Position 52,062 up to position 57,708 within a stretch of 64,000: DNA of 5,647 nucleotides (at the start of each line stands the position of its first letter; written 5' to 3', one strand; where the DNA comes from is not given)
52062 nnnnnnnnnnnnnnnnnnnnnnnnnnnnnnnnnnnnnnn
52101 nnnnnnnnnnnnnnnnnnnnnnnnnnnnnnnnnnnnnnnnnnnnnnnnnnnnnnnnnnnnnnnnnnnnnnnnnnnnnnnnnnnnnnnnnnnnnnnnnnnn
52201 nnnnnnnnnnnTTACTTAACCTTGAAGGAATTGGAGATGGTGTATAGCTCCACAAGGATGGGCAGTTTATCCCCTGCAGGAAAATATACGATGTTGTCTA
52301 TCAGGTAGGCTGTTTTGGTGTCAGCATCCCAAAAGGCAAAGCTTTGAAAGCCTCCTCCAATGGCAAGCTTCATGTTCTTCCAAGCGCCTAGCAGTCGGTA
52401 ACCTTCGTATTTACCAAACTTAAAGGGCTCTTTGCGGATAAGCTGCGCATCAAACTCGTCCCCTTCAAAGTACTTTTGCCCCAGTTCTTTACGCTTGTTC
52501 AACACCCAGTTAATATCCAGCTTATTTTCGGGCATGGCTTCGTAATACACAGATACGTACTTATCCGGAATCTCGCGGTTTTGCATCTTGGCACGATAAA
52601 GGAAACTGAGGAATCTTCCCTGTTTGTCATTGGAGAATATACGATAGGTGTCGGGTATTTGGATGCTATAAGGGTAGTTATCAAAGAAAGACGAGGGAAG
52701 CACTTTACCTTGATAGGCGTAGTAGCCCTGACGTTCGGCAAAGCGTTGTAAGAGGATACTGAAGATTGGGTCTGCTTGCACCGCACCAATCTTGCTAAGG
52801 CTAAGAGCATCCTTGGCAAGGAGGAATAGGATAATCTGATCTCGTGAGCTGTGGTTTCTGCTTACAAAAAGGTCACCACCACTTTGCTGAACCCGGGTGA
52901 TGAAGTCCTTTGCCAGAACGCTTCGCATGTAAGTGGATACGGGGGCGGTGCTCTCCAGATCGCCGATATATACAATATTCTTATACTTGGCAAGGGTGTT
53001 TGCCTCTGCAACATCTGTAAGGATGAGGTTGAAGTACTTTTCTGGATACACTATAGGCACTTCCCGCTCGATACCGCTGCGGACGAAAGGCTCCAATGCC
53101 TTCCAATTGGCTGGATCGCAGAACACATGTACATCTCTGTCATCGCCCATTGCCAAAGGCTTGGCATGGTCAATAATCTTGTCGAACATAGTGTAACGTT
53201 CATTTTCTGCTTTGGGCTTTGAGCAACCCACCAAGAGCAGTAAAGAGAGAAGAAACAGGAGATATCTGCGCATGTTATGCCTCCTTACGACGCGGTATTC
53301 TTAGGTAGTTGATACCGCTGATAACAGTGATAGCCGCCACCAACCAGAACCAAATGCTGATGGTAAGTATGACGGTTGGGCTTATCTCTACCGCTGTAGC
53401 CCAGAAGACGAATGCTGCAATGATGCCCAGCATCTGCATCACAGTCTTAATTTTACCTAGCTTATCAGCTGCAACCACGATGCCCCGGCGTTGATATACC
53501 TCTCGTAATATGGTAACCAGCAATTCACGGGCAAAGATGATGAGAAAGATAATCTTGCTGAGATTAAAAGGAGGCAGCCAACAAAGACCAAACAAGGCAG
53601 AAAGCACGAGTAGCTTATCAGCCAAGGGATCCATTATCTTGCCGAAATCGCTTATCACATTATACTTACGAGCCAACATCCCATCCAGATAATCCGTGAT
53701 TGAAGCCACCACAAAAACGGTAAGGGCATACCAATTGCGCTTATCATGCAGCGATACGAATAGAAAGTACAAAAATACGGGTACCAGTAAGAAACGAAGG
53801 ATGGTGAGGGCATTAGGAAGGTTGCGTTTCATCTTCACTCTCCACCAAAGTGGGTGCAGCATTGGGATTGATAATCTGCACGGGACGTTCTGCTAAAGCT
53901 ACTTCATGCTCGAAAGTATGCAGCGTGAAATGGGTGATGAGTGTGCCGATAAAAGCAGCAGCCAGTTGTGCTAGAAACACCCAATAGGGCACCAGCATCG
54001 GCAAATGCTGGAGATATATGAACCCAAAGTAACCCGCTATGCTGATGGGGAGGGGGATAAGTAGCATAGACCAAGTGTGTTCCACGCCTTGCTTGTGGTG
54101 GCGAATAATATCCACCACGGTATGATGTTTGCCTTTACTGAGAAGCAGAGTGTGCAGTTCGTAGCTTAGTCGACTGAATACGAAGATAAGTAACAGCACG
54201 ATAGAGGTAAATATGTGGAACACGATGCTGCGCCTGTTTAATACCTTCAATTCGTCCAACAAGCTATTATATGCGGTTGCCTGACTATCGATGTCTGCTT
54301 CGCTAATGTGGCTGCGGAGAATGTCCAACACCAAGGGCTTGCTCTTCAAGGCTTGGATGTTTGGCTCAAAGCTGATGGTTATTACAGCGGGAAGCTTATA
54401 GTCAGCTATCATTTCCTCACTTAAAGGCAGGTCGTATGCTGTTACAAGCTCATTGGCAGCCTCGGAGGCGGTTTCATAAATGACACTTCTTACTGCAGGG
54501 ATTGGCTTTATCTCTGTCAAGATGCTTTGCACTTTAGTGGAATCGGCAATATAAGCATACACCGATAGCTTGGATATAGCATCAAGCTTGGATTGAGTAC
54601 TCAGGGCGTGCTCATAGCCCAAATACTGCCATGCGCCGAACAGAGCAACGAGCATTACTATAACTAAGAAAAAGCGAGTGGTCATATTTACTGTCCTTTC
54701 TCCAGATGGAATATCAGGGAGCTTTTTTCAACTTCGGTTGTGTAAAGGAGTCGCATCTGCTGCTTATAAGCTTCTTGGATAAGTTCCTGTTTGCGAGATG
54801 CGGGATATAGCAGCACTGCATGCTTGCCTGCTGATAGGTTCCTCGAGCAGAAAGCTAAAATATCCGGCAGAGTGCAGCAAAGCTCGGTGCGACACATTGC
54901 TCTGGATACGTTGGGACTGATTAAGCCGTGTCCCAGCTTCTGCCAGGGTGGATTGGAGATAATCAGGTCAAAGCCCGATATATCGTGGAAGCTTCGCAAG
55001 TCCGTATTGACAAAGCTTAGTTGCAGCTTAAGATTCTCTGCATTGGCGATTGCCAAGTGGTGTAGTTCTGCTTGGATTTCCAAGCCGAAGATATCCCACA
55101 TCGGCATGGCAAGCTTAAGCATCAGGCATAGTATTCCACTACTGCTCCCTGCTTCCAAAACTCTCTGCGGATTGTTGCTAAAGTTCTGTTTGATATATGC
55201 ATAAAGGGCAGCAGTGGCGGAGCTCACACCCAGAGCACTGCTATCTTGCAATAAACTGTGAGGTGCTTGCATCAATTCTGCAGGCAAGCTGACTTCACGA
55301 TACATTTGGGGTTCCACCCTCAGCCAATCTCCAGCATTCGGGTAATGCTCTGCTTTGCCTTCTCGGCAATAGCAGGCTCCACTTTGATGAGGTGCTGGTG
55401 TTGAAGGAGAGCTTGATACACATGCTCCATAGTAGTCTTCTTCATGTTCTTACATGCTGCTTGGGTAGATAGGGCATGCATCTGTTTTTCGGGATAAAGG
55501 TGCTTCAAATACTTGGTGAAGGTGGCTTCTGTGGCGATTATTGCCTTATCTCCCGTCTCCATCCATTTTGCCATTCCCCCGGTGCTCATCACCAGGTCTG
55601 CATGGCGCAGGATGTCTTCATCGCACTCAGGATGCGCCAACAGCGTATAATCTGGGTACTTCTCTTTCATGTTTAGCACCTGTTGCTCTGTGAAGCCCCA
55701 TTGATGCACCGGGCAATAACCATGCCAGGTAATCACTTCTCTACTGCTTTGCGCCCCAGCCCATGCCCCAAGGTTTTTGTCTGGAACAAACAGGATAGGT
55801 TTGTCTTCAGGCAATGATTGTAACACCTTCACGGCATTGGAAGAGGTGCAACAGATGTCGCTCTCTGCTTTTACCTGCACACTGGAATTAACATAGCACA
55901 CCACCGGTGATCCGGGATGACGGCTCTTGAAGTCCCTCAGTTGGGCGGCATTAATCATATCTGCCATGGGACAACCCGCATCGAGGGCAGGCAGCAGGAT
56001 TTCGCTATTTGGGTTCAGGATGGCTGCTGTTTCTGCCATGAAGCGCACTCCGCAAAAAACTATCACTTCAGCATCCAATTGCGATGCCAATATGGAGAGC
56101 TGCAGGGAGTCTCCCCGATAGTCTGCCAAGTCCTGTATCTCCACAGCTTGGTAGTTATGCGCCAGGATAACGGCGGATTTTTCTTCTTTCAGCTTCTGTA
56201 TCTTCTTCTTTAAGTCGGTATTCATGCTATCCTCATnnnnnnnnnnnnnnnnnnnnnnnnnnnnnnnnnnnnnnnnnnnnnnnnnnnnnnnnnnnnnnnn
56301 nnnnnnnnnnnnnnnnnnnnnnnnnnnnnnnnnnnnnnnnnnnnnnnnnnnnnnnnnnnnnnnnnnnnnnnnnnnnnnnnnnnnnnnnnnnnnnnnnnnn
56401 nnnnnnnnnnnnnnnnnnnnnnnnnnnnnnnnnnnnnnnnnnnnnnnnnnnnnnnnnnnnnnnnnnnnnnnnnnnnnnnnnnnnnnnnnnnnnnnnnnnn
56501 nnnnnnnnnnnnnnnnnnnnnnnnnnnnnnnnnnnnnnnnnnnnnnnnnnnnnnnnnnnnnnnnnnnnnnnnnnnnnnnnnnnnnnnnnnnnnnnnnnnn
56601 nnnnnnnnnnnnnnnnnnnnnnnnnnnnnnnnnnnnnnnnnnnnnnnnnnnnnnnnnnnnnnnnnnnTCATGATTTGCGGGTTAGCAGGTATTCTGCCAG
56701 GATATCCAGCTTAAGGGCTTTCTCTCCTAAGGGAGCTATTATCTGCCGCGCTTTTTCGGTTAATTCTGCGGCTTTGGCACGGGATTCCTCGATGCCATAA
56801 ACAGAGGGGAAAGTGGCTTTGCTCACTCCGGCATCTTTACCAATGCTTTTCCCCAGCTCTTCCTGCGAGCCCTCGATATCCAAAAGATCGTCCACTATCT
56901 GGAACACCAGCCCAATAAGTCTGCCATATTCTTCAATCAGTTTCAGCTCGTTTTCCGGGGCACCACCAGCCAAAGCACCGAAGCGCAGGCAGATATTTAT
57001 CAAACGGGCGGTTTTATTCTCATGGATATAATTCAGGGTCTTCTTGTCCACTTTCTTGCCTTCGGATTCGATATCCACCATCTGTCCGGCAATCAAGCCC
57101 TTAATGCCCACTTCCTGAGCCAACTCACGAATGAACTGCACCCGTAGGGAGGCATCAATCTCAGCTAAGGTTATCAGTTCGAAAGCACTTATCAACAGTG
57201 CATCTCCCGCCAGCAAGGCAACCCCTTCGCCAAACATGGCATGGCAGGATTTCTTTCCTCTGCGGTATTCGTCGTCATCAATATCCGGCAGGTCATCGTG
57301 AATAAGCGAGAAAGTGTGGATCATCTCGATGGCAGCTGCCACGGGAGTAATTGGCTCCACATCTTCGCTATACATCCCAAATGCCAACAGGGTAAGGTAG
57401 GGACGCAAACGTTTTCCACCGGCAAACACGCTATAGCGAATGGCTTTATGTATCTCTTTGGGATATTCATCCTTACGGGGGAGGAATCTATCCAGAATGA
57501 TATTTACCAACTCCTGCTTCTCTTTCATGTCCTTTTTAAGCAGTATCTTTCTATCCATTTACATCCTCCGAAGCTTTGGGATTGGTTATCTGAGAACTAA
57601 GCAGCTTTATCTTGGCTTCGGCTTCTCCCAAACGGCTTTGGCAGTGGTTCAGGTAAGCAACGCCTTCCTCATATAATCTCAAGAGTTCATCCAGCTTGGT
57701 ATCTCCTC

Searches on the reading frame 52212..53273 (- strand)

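Call 8: search_protein_families(library=pfam, proteins=[window:52212-53273:-], max_evalue=0.001)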
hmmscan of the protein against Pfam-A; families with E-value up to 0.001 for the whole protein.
window:52212-53273:- (353 aa): 1 family
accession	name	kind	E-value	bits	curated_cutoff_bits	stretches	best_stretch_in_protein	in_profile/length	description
PF16125.10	DUF4837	-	1.5e-16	60.7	25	1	43-343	3-289/295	Domain of unknown function (DUF4837)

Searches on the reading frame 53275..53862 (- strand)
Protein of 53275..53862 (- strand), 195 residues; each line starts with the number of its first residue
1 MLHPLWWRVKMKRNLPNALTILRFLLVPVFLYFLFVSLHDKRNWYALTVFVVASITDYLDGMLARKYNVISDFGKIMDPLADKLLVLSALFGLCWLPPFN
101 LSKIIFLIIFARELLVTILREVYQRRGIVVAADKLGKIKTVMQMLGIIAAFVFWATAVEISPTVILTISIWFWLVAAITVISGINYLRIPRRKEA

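Call 78: search_protein_families(library=pfam, proteins=[window:53275-53862:-], max_evalue=0.001)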
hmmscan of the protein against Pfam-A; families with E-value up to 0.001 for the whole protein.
window:53275-53862:- (195 aa): 1 family
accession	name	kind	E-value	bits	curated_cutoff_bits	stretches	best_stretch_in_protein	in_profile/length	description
PF01066.26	CDP-OH_P_transf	-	1e-41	143.3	22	1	14-168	2-138/152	CDP-alcohol phosphatidyltransferase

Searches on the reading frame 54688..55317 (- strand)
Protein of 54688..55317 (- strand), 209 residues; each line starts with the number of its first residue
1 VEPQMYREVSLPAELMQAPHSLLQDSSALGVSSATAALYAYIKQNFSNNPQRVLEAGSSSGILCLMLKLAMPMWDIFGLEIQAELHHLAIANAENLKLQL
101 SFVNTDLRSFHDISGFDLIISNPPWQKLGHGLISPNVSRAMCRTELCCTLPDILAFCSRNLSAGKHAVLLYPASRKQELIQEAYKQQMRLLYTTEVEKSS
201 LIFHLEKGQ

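Call 78: search_protein_families(library=pfam, proteins=[window:54688-55317:-], max_evalue=0.001)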
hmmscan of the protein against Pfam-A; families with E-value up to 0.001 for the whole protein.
window:54688-55317:- (209 aa): 3 families
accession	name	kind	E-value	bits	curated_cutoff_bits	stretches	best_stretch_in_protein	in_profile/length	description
PF05175.20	MTS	-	1.2e-07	31.9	23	1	31-128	16-111/170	Methyltransferase small domain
PF13649.12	Methyltransf_25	-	3.8e-05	24.7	27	1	53-122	1-71/97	Methyltransferase domain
PF13847.12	Methyltransf_31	-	4.1e-05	23.7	27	1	51-183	5-122/145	Methyltransferase domain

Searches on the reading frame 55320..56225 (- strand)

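Call 64: search_protein_families(library=ncbifam, proteins=[window:55320-56225:-], max_evalue=1e-10)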
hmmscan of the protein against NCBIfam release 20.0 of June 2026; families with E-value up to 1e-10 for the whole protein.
window:55320-56225:- (301 aa): 4 families
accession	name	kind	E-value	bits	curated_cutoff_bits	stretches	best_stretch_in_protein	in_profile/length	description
NF006878.0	PRK09375.1-2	equivalog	1.8e-119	398.4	294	1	2-300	3-304/306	quinolinate synthase NadA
TIGR00550.1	nadA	equivalog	1.2e-103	346.6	262.9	1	2-300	2-308/309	quinolinate synthase NadA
NF006884.0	PRK09375.2-5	equivalog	4.2e-45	154.2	691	2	3-154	70-243/426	quinolinate synthase NadA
NF006882.0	PRK09375.2-3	equivalog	8.1e-17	60.9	561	1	16-180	72-254/447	quinolinate synthase NadA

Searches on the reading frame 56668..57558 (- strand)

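Call 64: search_protein_families(library=ncbifam, proteins=[window:56668-57558:-], max_evalue=1e-10)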
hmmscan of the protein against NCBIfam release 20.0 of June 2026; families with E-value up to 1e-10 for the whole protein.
window:56668-57558:- (296 aa): 16 families
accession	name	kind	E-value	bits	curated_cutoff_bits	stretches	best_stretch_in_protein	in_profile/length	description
NF045485.1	FPPsyn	subfamily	2.9e-96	322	275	1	11-295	1-287/288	farnesyl diphosphate synthase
NF045685.1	GGPPSynCrtE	equivalog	2.4e-91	305.8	460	1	7-295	3-292/293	geranylgeranyl diphosphate synthase CrtE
NF007877.0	PRK10581.1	equivalog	5.3e-69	232.7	321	1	8-294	4-297/299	(2E,6E)-farnesyl diphosphate synthase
NF041169.1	f2_encap_cargo4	exception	6.2e-58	196.6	450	1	46-270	48-267/334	family 2 encapsulin nanocompartment cargo protein polyprenyl transferase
NF040698.1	IdsA_Meth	equivalog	2.9e-56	191.1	468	1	11-262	7-256/328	short chain isoprenyl diphosphate synthase IdsA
NF041003.1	GGPP_syn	equivalog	4.2e-43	147.7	500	1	9-263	4-254/326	geranylgeranyl diphosphate synthase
TIGR02748.1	GerC3_HepT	equivalog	6.7e-39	133.9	456.55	1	37-263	32-250/319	heptaprenyl diphosphate synthase component II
NF045549.1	GGPPsyn_IdsB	equivalog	1.1e-35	123.3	475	1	47-268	64-281/346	geranylgeranyl diphosphate synthase IdsB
NF045628.1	HxpDPsynlarge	equivalog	2.4e-35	122.1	500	1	34-267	21-246/311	hexaprenyl-diphosphate synthase large subunit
NF042417.1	NPPPS_Mycobact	equivalog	3.4e-35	121.7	600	1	10-269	21-269/335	nonaprenyl/(2E,6E)-farnesyl/geranylgeranyl diphosphat synthase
NF008140.0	PRK10888.1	equivalog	2.5e-34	119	412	1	40-270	36-258/323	octaprenyl diphosphate synthase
NF040789.2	gerfarn_diphsyn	equivalog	9.9e-34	117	560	1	8-253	8-264/345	geranylfarnesyl diphosphate synthase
TIGR02749.1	prenyl_cyano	equivalog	8.2e-32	110.5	383.2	1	45-260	41-251/322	solanesyl diphosphate synthase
NF040627.1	GFPS_Meth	equivalog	7.5e-25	87.9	600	1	35-267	27-243/285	geranylfarnesyl diphosphate synthase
NF042416.1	GFPPS_Mycobact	equivalog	5.8e-17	61.7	600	1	37-258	31-269/350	bifunctional (2E,6E)-farnesyl/geranyl diphosphate synthase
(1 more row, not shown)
